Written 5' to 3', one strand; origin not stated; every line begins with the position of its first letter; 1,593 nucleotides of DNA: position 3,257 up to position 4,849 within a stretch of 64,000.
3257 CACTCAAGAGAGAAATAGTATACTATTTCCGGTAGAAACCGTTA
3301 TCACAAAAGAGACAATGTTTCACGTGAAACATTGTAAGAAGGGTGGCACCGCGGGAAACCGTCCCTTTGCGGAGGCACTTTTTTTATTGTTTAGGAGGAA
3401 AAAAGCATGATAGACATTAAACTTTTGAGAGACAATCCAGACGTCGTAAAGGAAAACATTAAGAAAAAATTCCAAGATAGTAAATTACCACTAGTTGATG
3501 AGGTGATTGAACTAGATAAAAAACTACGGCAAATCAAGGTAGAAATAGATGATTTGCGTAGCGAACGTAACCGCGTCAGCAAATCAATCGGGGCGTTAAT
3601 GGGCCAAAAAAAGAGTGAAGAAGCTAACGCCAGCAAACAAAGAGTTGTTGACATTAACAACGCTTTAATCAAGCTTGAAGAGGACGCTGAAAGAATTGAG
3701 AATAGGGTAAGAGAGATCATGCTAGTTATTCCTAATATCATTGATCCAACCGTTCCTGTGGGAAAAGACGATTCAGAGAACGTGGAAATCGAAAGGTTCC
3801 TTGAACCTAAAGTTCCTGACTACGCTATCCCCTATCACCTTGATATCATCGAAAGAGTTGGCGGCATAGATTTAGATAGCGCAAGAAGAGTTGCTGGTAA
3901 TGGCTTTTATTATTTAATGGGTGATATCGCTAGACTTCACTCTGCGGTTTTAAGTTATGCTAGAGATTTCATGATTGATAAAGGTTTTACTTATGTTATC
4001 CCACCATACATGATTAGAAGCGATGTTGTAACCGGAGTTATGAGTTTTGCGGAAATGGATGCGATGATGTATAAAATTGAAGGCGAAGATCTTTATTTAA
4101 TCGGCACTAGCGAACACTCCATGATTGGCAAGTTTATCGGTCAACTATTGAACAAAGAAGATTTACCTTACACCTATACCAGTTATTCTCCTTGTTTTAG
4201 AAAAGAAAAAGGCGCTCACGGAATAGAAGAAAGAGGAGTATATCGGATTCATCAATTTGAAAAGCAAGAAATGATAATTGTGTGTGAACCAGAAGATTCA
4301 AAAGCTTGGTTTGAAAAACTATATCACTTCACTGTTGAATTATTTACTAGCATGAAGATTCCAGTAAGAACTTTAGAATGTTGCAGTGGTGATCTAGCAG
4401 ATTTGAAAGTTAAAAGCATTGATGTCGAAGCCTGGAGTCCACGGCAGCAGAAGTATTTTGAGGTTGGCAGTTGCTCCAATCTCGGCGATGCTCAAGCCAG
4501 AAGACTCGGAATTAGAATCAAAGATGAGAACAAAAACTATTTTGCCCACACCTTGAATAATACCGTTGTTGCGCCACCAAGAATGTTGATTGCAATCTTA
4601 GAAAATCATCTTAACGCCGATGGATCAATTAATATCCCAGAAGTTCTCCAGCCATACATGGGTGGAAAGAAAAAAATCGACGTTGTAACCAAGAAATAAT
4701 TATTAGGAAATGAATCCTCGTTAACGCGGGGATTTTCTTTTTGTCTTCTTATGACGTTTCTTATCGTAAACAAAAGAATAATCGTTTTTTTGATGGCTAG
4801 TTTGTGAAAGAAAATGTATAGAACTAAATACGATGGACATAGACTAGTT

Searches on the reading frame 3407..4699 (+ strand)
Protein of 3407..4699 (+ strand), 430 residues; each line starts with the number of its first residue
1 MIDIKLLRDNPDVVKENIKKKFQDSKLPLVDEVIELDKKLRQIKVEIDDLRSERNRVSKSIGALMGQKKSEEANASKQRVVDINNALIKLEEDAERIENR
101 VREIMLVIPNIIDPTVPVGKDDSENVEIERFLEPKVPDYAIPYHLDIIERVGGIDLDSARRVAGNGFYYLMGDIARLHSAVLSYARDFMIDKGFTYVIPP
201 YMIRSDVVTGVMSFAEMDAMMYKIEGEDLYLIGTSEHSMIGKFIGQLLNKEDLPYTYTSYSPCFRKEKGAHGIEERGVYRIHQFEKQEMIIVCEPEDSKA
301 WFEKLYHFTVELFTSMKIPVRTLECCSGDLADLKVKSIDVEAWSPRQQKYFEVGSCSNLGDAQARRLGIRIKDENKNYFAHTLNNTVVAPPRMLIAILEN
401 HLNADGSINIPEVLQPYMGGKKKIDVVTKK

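Call 7: search_protein_families(library=ncbifam, proteins=[window:3407-4699:+])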
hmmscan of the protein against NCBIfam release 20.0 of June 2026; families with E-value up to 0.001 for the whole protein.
window:3407-4699:+ (430 aa): 3 families
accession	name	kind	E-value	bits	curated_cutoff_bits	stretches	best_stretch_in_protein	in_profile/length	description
TIGR00414.1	serS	equivalog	2.8e-125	418.6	301.65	1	1-418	1-418/418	serine--tRNA ligase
TIGR00418.1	thrS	equivalog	1.3e-06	27.7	383.65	1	163-318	191-344/565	threonine--tRNA ligase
NF003211.1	PRK04173.1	equivalog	0.00062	18.7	312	0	275-360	206-294/454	glycine--tRNA ligase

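Call 8: find_homologous_proteins(query=window:3407-4699:+)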
Query window:3407-4699:+ (430 aa): 8000 proteins with E <= 0.001 among 8000 candidates; the best 120 are listed.
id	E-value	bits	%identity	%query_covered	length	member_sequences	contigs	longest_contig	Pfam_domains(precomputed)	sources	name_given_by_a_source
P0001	2.6e-285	964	100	100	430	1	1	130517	PF00587.31,PF02403.28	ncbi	-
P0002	2.6e-249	845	87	99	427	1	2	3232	PF00587.31,PF02403.28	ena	-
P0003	4.6e-242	821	85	98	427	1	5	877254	PF00587.31,PF02403.28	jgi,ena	-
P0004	1.2e-241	820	85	98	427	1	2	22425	PF00587.31,PF02403.28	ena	-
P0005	1.6e-240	816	85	98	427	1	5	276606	PF00587.31,PF02403.28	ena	-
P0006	2.1e-238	809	84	98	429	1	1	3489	PF00587.31,PF02403.28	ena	-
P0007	1.9e-237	806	83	99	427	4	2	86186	PF00587.31,PF02403.28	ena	-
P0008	2.4e-236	802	82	99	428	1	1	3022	PF00587.31,PF02403.28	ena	-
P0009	4.2e-235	798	81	99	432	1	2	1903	PF00587.31,PF02403.28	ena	-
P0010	4.9e-235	798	81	99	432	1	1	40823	PF00587.31,PF02403.28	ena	-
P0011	8.6e-235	797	81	99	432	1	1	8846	PF00587.31,PF02403.28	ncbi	-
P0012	9.0e-235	797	81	99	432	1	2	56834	PF00587.31,PF02403.28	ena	-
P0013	1.3e-234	797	81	99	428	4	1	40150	PF00587.31,PF02403.28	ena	-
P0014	1.5e-234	796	81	99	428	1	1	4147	PF00587.31,PF02403.28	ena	-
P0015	1.6e-234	796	82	99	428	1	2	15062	PF00587.31,PF02403.28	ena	-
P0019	5.3e-234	795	81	99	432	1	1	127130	PF00587.31,PF02403.28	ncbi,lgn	-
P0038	2.9e-230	782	80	98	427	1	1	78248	PF00587.31,PF02403.28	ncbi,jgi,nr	ncbi:MAG: seryl-tRNA synthetase [Haloplasmataceae bacterium]|jgi:seryl-tRNA synthetase|nr:seryl-tRNA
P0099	1.4e-227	774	80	99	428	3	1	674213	PF00587.31,PF02403.28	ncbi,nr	ncbi:MAG: serine--tRNA ligase [Bacilli bacterium]|nr:serine--tRNA ligase [Bacilli bacterium]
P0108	2.2e-227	773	79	99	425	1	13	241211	PF00587.31,PF02403.28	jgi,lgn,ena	-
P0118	8.3e-227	771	77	100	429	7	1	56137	PF00587.31,PF02403.28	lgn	-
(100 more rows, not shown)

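Call 9: find_encoding_contigs(protein=P0001, flank=10000, max_places=3)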
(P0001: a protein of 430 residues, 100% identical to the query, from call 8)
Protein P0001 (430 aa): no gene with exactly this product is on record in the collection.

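Call 16: find_related_loci(query=window:3407-4699:+, collection=metagenome_contigs, flank=4000)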
Query window:3407-4699:+ (430 aa) in metagenome_contigs; peptide patterns used: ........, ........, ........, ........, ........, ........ (x = any residue, [..] = any of these).
600 stretches matched a pattern (row limit reached: there are more); 587 encode a relative of the query (tblastn E <= 1e-3); the best 80 are kept; 80 distinct loci.
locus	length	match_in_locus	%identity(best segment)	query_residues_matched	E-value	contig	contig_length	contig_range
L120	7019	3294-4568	76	1-425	0e+0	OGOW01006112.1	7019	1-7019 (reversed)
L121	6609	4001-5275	76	1-425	0e+0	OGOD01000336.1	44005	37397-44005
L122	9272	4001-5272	77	1-424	0e+0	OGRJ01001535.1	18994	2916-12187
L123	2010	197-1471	76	1-424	0e+0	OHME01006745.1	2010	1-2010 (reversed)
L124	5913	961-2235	75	1-424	0e+0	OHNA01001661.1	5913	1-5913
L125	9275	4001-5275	76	1-424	0e+0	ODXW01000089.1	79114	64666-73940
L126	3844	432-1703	76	1-424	0e+0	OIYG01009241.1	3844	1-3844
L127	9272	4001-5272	75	1-424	0e+0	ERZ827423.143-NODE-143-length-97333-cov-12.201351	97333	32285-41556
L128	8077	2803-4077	75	1-424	0e+0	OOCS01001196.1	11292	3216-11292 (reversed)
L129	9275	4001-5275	75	1-424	0e+0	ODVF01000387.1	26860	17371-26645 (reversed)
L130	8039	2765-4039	75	1-424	0e+0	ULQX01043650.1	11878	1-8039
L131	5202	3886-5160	75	1-424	0e+0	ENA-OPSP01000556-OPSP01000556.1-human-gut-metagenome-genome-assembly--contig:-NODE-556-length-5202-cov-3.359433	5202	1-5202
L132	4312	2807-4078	75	1-424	0e+0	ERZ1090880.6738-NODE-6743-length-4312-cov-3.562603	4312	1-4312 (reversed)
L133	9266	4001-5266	75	1-422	0e+0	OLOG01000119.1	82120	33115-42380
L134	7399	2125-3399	76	1-424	0e+0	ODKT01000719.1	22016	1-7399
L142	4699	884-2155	75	1-424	0e+0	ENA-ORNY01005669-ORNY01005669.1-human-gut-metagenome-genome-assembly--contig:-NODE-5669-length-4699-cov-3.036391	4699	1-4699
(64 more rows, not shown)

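Call 18: find_encoding_contigs(protein=P0003, flank=10000, max_places=2)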
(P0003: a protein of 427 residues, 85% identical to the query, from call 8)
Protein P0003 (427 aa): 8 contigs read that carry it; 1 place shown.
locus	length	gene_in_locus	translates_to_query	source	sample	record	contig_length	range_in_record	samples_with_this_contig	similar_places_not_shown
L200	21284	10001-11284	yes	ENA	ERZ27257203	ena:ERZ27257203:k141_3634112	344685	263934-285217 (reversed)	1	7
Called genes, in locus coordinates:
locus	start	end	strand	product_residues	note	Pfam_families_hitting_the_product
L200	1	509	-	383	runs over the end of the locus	PF02096:60KD_IMP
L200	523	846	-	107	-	PF00825:Ribonuclease_P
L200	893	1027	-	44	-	PF00468:Ribosomal_L34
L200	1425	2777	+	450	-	PF11638:DnaA_N, PF00308:Bac_DnaA, PF01695:IstB_IS21, PF00004:AAA (faint), PF08299:Bac_DnaA_C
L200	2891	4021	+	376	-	PF00712:DNA_pol3_beta, PF02767:DNA_pol3_beta_2, PF02768:DNA_pol3_beta_3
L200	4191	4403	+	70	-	PF13275:S4_2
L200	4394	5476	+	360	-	PF02463:SMC_N, PF13175:AAA_15 (faint)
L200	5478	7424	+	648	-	PF02518:HATPase_c, PF00204:DNA_gyraseB, PF01751:Toprim, PF00986:DNA_gyraseB_C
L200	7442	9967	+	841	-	PF00521:DNA_topoisoIV, PF03989:DNA_gyraseA_C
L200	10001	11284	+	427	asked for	PF02403:Seryl_tRNA_N, PF00587:tRNA-synt_2b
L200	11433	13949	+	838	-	PF01624:MutS_I, PF05188:MutS_II, PF05192:MutS_III, PF05190:MutS_IV, PF00488:MutS_V, PF27441:MutS_C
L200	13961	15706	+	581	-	PF02518:HATPase_c, PF13589:HATPase_c_3, PF01119:DNA_mis_repair, PF08676:MutL_C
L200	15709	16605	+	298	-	PF01745:IPT, PF13671:AAA_33 (faint), PF01715:IPPT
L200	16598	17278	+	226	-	PF00899:ThiF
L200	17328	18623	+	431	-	PF07613:DUF1576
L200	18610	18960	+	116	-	-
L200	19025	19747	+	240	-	PF14317:YcxB (weak)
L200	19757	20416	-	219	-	PF02677:QueH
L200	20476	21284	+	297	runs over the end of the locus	PF04138:GtrA_DPMS_TM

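Call 19: find_encoding_contigs(protein=P0005, flank=10000, max_places=1)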
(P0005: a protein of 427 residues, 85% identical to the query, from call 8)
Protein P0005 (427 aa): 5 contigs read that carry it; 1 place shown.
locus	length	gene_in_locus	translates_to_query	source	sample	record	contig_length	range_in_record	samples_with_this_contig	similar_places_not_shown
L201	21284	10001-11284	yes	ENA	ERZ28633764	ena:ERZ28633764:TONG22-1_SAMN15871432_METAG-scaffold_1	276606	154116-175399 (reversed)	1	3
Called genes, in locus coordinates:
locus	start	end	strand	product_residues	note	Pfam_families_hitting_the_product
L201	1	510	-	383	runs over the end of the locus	PF02096:60KD_IMP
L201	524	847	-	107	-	PF00825:Ribonuclease_P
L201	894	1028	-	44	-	PF00468:Ribosomal_L34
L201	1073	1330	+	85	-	-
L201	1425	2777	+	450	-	PF11638:DnaA_N, PF00308:Bac_DnaA, PF01695:IstB_IS21, PF00004:AAA (faint), PF08299:Bac_DnaA_C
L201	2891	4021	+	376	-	PF00712:DNA_pol3_beta, PF02767:DNA_pol3_beta_2, PF02768:DNA_pol3_beta_3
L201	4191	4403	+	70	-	PF13275:S4_2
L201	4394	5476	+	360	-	PF02463:SMC_N, PF13166:AAA_13 (faint), PF13476:AAA_23 (weak)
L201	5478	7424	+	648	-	PF02518:HATPase_c, PF00204:DNA_gyraseB, PF01751:Toprim, PF00986:DNA_gyraseB_C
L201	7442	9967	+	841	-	PF00521:DNA_topoisoIV, PF03989:DNA_gyraseA_C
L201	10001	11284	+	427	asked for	PF02403:Seryl_tRNA_N, PF00587:tRNA-synt_2b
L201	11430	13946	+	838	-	PF01624:MutS_I, PF05188:MutS_II, PF05192:MutS_III, PF05190:MutS_IV, PF00488:MutS_V, PF27441:MutS_C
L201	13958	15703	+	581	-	PF02518:HATPase_c, PF13589:HATPase_c_3, PF01119:DNA_mis_repair, PF08676:MutL_C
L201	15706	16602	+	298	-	PF01745:IPT, PF01715:IPPT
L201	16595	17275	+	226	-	PF00899:ThiF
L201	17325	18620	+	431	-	PF07613:DUF1576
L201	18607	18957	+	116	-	-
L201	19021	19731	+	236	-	PF14317:YcxB (weak)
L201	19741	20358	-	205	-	PF02677:QueH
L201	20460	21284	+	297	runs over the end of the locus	PF04138:GtrA_DPMS_TM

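Call 20: find_encoding_contigs(protein=P0099, flank=10000, max_places=1)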
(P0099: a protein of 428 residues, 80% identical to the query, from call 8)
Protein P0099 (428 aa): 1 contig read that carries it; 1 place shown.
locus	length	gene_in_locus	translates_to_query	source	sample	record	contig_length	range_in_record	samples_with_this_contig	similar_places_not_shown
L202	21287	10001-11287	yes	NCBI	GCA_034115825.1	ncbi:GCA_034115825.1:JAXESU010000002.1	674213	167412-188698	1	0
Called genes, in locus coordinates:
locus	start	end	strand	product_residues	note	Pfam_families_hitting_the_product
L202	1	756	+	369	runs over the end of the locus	PF00712:DNA_pol3_beta, PF02767:DNA_pol3_beta_2, PF02768:DNA_pol3_beta_3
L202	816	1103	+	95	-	-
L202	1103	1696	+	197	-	PF03956:Lys_export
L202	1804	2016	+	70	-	PF13275:S4_2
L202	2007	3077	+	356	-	PF02463:SMC_N, PF13175:AAA_15 (weak), PF13476:AAA_23 (weak), PF13304:AAA_21 (faint)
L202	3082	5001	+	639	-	PF02518:HATPase_c, PF00204:DNA_gyraseB, PF01751:Toprim, PF00986:DNA_gyraseB_C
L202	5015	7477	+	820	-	PF00521:DNA_topoisoIV, PF03989:DNA_gyraseA_C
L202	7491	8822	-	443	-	PF01554:MatE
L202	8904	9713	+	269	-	PF00376:MerR, PF13411:MerR_1, PF06445:GyrI-like (weak)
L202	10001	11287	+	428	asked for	PF02403:Seryl_tRNA_N, PF00587:tRNA-synt_2b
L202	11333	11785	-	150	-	PF00903:Glyoxalase, PF13669:Glyoxalase_4 (weak)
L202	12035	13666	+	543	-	PF06114:Peptidase_M78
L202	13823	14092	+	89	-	-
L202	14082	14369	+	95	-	PF16079:Phage_holin_5_2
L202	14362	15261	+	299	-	PF01909:NTP_transf_2 (weak), PF18765:Polbeta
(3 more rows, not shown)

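Call 37: find_encoding_contigs(protein=P0007, flank=6000, max_places=1)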
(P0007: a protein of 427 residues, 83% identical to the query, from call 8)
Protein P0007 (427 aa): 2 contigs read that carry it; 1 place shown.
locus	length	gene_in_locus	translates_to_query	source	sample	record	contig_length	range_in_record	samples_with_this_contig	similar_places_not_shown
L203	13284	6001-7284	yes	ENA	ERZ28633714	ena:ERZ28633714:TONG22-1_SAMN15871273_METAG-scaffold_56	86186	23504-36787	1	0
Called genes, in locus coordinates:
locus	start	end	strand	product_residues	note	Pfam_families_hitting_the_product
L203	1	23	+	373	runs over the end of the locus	PF00712:DNA_pol3_beta, PF02767:DNA_pol3_beta_2, PF02768:DNA_pol3_beta_3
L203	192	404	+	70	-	PF13275:S4_2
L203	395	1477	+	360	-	PF02463:SMC_N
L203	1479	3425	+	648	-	PF02518:HATPase_c, PF00204:DNA_gyraseB, PF01751:Toprim, PF00986:DNA_gyraseB_C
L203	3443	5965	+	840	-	PF00521:DNA_topoisoIV, PF03989:DNA_gyraseA_C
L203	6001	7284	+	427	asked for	PF02403:Seryl_tRNA_N, PF00587:tRNA-synt_2b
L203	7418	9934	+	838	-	PF01624:MutS_I, PF05188:MutS_II, PF05192:MutS_III, PF05190:MutS_IV, PF00488:MutS_V, PF27441:MutS_C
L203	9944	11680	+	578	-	PF02518:HATPase_c, PF13589:HATPase_c_3, PF01119:DNA_mis_repair, PF08676:MutL_C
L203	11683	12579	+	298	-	PF01745:IPT (weak), PF01715:IPPT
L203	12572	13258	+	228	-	PF00899:ThiF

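Call 38: find_encoding_contigs(protein=P0019, flank=6000, max_places=1)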
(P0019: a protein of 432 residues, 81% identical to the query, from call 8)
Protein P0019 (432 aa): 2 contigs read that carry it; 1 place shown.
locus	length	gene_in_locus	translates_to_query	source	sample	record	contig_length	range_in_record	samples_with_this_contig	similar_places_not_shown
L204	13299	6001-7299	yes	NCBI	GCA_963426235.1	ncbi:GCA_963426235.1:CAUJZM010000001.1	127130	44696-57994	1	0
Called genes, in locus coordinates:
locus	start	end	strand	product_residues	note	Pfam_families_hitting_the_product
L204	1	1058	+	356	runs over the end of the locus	PF02463:SMC_N, PF13175:AAA_15, PF13476:AAA_23, PF13304:AAA_21 (faint)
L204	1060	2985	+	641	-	PF02518:HATPase_c, PF00204:DNA_gyraseB, PF01751:Toprim, PF00986:DNA_gyraseB_C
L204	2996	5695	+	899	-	PF00521:DNA_topoisoIV, PF03989:DNA_gyraseA_C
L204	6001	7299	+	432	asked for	PF02403:Seryl_tRNA_N, PF00587:tRNA-synt_2b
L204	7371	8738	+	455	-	-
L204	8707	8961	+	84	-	-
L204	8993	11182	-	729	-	PF00990:GGDEF, PF00563:EAL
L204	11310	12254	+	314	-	PF01368:DHH, PF02272:DHHA1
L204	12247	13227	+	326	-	PF01368:DHH, PF02272:DHHA1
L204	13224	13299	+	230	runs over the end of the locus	PF01975:SurE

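Call 39: find_encoding_contigs(protein=P0038, flank=6000, max_places=1)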
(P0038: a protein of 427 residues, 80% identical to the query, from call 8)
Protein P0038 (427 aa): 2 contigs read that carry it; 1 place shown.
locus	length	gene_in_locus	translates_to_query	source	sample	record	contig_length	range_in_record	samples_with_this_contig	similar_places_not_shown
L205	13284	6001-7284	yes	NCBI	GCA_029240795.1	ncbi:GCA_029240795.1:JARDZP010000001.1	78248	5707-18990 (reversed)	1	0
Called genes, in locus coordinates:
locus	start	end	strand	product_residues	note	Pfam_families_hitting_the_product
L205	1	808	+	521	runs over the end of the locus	PF12072:RNase_Y_N, PF00013:KH_1 (weak), PF01966:HD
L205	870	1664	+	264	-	PF00149:Metallophos, PF13277:YmdB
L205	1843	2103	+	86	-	PF04232:SpoVS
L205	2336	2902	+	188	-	PF00440:TetR_N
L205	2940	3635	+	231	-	PF09335:VTT_dom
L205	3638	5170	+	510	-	PF13396:PLDc_N (weak), PF13091:PLDc_2 (weak), PF00614:PLDc (weak), PF13091:PLDc_2, PF00614:PLDc (weak)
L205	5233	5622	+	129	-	-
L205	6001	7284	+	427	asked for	PF02403:Seryl_tRNA_N, PF00587:tRNA-synt_2b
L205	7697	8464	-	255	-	PF10127:RlaP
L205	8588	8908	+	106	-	PF03819:MazG (weak), PF12643:MazG-like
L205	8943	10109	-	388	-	PF00465:Fe-ADH, PF13685:Fe-ADH_2 (weak), PF25137:ADH_Fe_C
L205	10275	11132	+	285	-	PF12844:HTH_19, PF13560:HTH_31 (weak), PF01381:HTH_3, PF07022:Phage_CI_repr (faint)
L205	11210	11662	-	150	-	PF13273:DUF4064 (weak)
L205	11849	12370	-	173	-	PF00011:HSP20, PF17886:ArsA_HSP20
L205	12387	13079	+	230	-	PF13367:PrsW-protease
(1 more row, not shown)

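Call 51: find_encoding_contigs(protein=P0010, flank=6000, max_places=1)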
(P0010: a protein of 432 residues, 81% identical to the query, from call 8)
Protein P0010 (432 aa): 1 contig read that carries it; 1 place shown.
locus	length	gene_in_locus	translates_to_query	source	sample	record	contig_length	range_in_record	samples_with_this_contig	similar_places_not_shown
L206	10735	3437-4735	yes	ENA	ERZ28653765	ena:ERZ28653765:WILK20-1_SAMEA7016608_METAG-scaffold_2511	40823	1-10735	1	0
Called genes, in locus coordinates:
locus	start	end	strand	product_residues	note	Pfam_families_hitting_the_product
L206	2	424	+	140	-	?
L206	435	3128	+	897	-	PF00521:DNA_topoisoIV, PF03989:DNA_gyraseA_C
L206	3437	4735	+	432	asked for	PF02403:Seryl_tRNA_N, PF00587:tRNA-synt_2b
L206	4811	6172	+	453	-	-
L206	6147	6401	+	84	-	-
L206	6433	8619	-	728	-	PF00990:GGDEF, PF00563:EAL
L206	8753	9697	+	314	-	PF01368:DHH, PF02272:DHHA1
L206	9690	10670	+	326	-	PF01368:DHH, PF02272:DHHA1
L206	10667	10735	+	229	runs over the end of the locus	PF01975:SurE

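Call 52: find_encoding_contigs(protein=P0108, flank=6000, max_places=1)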
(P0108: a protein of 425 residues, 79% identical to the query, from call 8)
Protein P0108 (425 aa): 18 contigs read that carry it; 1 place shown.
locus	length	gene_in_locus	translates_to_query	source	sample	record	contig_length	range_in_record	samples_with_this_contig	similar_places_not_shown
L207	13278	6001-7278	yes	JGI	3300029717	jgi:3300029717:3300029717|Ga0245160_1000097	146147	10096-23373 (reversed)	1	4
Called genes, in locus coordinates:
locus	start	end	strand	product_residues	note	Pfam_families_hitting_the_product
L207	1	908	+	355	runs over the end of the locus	PF02463:SMC_N, PF13175:AAA_15, PF13476:AAA_23, PF13514:AAA_27 (weak), PF13304:AAA_21 (weak)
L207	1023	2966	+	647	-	PF02518:HATPase_c, PF00204:DNA_gyraseB, PF01751:Toprim, PF00986:DNA_gyraseB_C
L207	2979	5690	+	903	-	PF00521:DNA_topoisoIV, PF03989:DNA_gyraseA_C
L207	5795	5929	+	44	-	-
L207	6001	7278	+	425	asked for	PF02403:Seryl_tRNA_N, PF00587:tRNA-synt_2b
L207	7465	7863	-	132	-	PF11969:DcpS_C, PF01230:HIT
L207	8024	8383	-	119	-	PF09671:Spore_GerQ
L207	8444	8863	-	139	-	PF07486:Hydrolase_2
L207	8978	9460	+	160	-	PF18423:zf_CopZ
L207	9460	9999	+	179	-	PF00719:Pyrophosphatase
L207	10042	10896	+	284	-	PF00763:THF_DHG_CYH, PF02882:THF_DHG_CYH_C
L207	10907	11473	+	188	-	PF01195:Pept_tRNA_hydro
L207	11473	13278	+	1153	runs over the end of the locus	PF17757:UvrB_inter, PF02559:CarD_TRCF_RID, PF00270:DEAD, PF00271:Helicase_C, PF22590:Cas3-like_C_2 (weak), PF03461:TRCF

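Call 53: find_encoding_contigs(protein=P0118, flank=6000, max_places=1)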
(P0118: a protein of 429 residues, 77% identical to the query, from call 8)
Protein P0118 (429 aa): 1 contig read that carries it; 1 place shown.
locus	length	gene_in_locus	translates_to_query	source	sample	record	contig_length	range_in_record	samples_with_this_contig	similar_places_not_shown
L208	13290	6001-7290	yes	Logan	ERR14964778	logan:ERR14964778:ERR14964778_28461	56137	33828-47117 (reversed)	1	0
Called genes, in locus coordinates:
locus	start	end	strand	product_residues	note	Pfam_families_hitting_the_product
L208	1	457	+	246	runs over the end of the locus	PF02674:Colicin_V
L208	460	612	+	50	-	-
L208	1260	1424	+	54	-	-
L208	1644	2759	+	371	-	-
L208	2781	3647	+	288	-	-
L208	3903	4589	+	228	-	PF07556:DUF1538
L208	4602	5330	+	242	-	PF07556:DUF1538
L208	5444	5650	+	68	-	-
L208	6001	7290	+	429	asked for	PF02403:Seryl_tRNA_N, PF00587:tRNA-synt_2b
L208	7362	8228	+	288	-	PF25106:VWA_4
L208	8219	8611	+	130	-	-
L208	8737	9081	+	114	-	PF13630:SdpI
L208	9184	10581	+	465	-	PF02447:GntP_permease, PF03600:CitMHS (weak)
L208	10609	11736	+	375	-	PF02595:Gly_kinase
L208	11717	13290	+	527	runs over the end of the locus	PF02638:GHL10, PF13200:DUF4015 (weak)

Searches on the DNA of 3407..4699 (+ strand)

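Call 43: search_rna_families(sources=[L045, L037, L062, L202, L204, L205, L200, L113, L077, L033, L073, L109, L084], threshold=gathering, show_alignments=0)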
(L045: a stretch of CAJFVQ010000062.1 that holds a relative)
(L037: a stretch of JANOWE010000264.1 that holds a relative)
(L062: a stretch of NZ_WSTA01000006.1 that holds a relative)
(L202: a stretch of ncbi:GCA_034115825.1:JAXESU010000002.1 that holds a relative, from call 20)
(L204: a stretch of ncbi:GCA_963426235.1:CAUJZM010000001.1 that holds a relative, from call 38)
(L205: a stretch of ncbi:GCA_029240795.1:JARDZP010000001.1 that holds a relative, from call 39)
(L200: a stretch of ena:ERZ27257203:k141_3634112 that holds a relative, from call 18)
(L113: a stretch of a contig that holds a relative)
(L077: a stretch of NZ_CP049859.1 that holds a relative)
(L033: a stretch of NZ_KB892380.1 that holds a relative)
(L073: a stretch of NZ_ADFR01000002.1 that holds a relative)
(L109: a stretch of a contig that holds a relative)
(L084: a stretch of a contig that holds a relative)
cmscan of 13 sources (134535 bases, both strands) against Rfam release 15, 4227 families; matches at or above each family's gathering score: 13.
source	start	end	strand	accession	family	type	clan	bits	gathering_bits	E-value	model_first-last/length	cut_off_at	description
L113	2424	2644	+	RF00230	T-box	Cis-reg; leader;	-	128.6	93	6.9e-28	1-219/219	no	T-box leader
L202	9756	9957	+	RF00230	T-box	Cis-reg; leader;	-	120.8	93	7e-26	1-219/219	no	T-box leader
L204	5767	5967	+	RF00230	T-box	Cis-reg; leader;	-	119.8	93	1.3e-25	1-219/219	no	T-box leader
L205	5763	5954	+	RF00230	T-box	Cis-reg; leader;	-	115.6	93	1.6e-24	1-219/219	no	T-box leader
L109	6476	6688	-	RF00230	T-box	Cis-reg; leader;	-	105.3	93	7e-22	1-219/219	no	T-box leader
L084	4680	4875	+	RF00230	T-box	Cis-reg; leader;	-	105.2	93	7.2e-22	1-219/219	no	T-box leader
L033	895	1082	+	RF00230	T-box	Cis-reg; leader;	-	98.9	93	3.1e-20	1-219/219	no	T-box leader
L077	2522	2708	+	RF00230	T-box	Cis-reg; leader;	-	97.7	93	6e-20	1-219/219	no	T-box leader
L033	3294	3381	+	RF00169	Bacteria_small_SRP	Gene;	CL00003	64.9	40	9.3e-12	1-97/97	no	Bacterial small signal recognition particle RNA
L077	5051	5138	+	RF00169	Bacteria_small_SRP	Gene;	CL00003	62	40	6.4e-11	1-97/97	no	Bacterial small signal recognition particle RNA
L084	6312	6411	+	RF00169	Bacteria_small_SRP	Gene;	CL00003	59.2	40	3.7e-10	1-97/97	no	Bacterial small signal recognition particle RNA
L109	4961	5056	-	RF00169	Bacteria_small_SRP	Gene;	CL00003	58.7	40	5.1e-10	1-97/97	no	Bacterial small signal recognition particle RNA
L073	2618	2704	+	RF00169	Bacteria_small_SRP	Gene;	CL00003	58.4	40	6.3e-10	1-97/97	no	Bacterial small signal recognition particle RNA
